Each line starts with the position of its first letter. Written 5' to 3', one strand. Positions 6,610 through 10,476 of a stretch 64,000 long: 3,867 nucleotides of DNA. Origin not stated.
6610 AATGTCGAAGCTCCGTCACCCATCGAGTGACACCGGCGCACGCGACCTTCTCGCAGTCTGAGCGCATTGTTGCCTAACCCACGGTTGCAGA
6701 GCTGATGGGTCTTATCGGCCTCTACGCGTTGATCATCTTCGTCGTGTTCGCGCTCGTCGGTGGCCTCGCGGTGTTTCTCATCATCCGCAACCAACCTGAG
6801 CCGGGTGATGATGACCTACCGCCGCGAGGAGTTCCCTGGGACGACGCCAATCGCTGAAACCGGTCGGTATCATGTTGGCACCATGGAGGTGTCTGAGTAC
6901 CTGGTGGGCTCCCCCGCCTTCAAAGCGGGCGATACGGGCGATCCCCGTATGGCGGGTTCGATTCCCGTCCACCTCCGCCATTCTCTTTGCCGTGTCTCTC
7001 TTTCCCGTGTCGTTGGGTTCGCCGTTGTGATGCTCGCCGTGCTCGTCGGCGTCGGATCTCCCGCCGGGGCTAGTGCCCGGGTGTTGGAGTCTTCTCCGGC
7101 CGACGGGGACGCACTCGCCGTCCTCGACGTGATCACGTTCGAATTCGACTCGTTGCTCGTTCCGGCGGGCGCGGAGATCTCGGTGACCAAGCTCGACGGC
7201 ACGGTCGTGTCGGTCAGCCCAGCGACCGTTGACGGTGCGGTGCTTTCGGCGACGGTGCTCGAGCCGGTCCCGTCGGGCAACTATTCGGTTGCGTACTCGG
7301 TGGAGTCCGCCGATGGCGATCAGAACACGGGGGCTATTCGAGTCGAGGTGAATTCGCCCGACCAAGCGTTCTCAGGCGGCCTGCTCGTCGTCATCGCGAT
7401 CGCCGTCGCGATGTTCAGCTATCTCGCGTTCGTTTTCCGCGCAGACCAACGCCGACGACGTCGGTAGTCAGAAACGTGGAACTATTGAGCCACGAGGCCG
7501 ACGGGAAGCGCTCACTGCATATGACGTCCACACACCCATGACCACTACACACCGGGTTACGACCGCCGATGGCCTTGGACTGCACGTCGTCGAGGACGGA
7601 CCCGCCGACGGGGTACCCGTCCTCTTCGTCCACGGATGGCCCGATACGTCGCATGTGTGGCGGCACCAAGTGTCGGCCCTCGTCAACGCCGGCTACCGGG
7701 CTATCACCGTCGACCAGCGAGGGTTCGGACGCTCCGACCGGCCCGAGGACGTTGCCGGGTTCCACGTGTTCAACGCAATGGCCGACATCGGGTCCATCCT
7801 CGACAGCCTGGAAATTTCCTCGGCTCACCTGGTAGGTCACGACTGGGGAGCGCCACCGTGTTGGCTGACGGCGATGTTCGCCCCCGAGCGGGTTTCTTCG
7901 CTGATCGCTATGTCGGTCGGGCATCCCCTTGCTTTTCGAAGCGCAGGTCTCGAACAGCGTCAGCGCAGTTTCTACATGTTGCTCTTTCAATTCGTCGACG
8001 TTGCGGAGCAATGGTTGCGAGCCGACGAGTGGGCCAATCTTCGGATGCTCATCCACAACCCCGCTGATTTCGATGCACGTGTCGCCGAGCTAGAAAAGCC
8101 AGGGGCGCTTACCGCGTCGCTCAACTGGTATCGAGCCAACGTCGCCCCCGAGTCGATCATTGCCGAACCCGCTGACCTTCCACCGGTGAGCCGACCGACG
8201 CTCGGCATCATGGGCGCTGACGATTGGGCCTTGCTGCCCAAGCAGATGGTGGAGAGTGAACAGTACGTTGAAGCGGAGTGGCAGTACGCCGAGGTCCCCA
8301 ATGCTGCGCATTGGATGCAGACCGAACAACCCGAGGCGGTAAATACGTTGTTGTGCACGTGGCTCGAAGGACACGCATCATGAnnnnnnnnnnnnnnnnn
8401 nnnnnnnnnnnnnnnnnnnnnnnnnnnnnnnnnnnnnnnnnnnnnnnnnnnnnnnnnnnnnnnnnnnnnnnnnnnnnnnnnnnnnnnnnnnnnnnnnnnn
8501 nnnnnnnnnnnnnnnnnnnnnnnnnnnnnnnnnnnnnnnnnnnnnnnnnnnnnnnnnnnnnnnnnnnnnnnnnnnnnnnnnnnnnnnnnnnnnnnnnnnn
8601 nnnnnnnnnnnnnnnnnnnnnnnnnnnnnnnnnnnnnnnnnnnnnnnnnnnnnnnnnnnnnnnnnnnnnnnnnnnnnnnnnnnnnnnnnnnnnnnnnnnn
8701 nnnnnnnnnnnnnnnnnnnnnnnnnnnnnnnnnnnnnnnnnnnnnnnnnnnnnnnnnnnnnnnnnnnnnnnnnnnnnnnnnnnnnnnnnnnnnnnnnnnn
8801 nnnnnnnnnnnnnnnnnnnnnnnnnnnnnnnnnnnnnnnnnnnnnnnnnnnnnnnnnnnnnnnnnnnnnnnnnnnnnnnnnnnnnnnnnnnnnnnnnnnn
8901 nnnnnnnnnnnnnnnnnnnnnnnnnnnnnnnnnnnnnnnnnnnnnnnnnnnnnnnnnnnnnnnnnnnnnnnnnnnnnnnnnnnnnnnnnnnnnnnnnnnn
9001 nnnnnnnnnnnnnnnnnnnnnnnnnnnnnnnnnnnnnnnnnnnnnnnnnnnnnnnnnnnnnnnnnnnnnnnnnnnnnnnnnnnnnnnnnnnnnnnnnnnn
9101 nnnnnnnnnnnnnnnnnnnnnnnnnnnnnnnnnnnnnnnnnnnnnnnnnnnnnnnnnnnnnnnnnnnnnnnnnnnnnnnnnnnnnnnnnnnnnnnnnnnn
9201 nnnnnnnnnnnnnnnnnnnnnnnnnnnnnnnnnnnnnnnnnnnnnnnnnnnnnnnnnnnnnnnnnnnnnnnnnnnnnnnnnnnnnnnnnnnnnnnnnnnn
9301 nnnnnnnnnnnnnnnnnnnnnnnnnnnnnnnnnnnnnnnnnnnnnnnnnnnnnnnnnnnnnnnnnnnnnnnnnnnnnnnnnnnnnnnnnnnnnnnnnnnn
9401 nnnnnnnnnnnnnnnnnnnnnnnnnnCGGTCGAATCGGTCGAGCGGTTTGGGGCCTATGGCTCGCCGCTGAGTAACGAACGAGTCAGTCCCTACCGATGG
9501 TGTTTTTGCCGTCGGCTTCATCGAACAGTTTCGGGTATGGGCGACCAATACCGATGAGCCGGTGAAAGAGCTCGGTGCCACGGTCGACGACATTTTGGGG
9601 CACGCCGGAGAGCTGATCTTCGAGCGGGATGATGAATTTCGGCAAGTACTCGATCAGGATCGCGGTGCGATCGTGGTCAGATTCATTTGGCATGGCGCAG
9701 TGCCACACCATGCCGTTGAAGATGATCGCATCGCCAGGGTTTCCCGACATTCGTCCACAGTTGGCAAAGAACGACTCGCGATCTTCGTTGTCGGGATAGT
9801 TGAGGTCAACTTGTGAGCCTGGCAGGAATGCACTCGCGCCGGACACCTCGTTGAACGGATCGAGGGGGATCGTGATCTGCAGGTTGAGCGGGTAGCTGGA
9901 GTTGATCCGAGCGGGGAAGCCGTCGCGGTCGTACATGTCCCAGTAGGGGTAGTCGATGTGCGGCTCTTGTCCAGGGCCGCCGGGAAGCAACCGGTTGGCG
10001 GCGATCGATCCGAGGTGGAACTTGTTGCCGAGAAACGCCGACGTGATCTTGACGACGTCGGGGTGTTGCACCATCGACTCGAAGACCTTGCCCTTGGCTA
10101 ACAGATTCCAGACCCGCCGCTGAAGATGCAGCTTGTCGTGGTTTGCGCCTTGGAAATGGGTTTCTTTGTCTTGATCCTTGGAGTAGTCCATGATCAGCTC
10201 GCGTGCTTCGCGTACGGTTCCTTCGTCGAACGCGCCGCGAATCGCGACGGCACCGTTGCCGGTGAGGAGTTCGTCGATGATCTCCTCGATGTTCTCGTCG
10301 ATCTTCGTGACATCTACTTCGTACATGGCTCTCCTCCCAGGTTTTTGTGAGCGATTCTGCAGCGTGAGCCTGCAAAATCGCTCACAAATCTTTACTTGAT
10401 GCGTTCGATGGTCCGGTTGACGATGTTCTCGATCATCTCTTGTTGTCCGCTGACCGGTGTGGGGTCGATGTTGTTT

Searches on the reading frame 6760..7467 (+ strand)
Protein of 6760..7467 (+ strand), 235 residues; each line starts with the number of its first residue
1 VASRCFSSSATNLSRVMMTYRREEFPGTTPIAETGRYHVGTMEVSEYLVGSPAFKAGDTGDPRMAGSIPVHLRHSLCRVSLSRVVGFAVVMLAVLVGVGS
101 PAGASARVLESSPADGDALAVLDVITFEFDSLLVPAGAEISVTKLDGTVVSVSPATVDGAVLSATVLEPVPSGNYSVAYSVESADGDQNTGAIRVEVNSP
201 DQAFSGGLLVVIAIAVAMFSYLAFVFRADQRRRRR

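Call 39: search_protein_families(library=ncbifam, proteins=[window:6760-7467:+], max_evalue=0.00001)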
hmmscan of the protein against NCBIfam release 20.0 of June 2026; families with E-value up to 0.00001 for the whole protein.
window:6760-7467:+ (235 aa): 1 family
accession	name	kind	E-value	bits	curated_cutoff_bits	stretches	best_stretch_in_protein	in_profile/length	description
NF033814.1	copper_CopC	equivalog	1.4e-08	35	95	1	100-197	6-106/107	copper homeostasis periplasmic binding protein CopC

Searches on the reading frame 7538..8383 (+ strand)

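Call 39: search_protein_families(library=ncbifam, proteins=[window:7538-8383:+], max_evalue=0.00001)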
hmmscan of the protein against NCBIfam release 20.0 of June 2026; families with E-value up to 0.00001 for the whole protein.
window:7538-8383:+ (281 aa): 21 families
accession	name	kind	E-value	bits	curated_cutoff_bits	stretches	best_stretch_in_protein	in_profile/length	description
NF004514.1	PRK05855.1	equivalog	4e-33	114.8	455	1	5-276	2-287/578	SDR family oxidoreductase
NF002043.0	PRK00870.1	subfamily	3.7e-24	85.7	265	1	11-134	32-155/302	haloalkane dehalogenase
NF002873.0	PRK03204.1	equivalog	5.2e-21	75.2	466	1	15-123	26-130/286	haloalkane dehalogenase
NF002938.0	PRK03592.1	equivalog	6.7e-21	74.9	241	1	5-130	12-133/298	haloalkane dehalogenase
NF051488.1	bifunc_PcaDC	exception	9.6e-18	64.5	390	1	16-278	3-252/375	bifunctional 3-oxoadipate enol-lactonase/4-carboxymuconolactone decarboxylase PcaDC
NF045632.1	hydroxlase_HsaD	equivalog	4.8e-17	61.8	400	1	3-128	12-138/290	4,5:9,10-diseco-3-hydroxy-5,9,17-trioxoandrosta-1(10),2-diene-4-oate hydrolase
TIGR02427.1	protocat_pcaD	equivalog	3.2e-16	59.5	255.85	1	16-126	3-111/251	3-oxoadipate enol-lactonase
NF011457.0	PRK14875.1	equivalog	1e-15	57.6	307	1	7-275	114-368/372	acetoin dehydrogenase dihydrolipoyllysine-residue acetyltransferase subunit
TIGR03056.1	bchO_mg_che_rel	equivalog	3.8e-14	52.4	172.55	1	6-105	9-106/278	alpha/beta fold hydrolase BchO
TIGR03611.1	RutD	equivalog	2.4e-11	43.5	238.5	1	22-125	10-111/258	pyrimidine utilization protein D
TIGR03343.1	biphenyl_bphD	equivalog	2.7e-11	43.2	462.15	1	15-128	22-135/282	2-hydroxy-6-oxo-6-phenylhexa-2,4-dienoate hydrolase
TIGR01250.1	pro_imino_pep_2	subfamily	3.6e-11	43.1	167.65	1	13-124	13-126/288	proline iminopeptidase-family hydrolase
NF045945.1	ProImpepLactob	equivalog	5.1e-11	42.6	400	1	17-126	19-130/293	proline iminopeptidase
TIGR01249.1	pro_imino_pep_1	equivalog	1.2e-09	37.8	259.75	1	15-123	17-124/307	prolyl aminopeptidase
TIGR03695.1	menH_SHCHC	equivalog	2.4e-09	37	208.55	1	27-276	4-251/252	2-succinyl-6-hydroxy-2,4-cyclohexadiene-1-carboxylate synthase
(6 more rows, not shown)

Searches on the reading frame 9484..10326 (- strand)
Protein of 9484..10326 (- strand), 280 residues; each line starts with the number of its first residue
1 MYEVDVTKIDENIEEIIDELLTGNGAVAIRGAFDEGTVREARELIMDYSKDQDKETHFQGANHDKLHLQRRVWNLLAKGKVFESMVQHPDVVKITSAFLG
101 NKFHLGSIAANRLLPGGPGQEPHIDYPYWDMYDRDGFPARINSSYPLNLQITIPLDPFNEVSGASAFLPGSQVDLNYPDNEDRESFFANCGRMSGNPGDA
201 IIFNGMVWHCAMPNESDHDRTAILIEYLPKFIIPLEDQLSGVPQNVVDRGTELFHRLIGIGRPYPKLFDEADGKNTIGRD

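Call 17: search_protein_families(library=pfam, proteins=[window:9484-10326:-], max_evalue=0.00001)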
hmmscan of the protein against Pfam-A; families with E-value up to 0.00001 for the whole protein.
window:9484-10326:- (280 aa): 1 family
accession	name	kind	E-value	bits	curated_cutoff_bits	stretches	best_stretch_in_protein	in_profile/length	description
PF05721.19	PhyH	-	1.3e-19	71.7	22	1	24-222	4-213/213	Phytanoyl-CoA dioxygenase (PhyH)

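Call 23: search_protein_families(library=ncbifam, proteins=[window:9484-10326:-], max_evalue=0.00001)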
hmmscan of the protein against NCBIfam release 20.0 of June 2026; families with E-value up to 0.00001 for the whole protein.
window:9484-10326:- (280 aa): 0 families
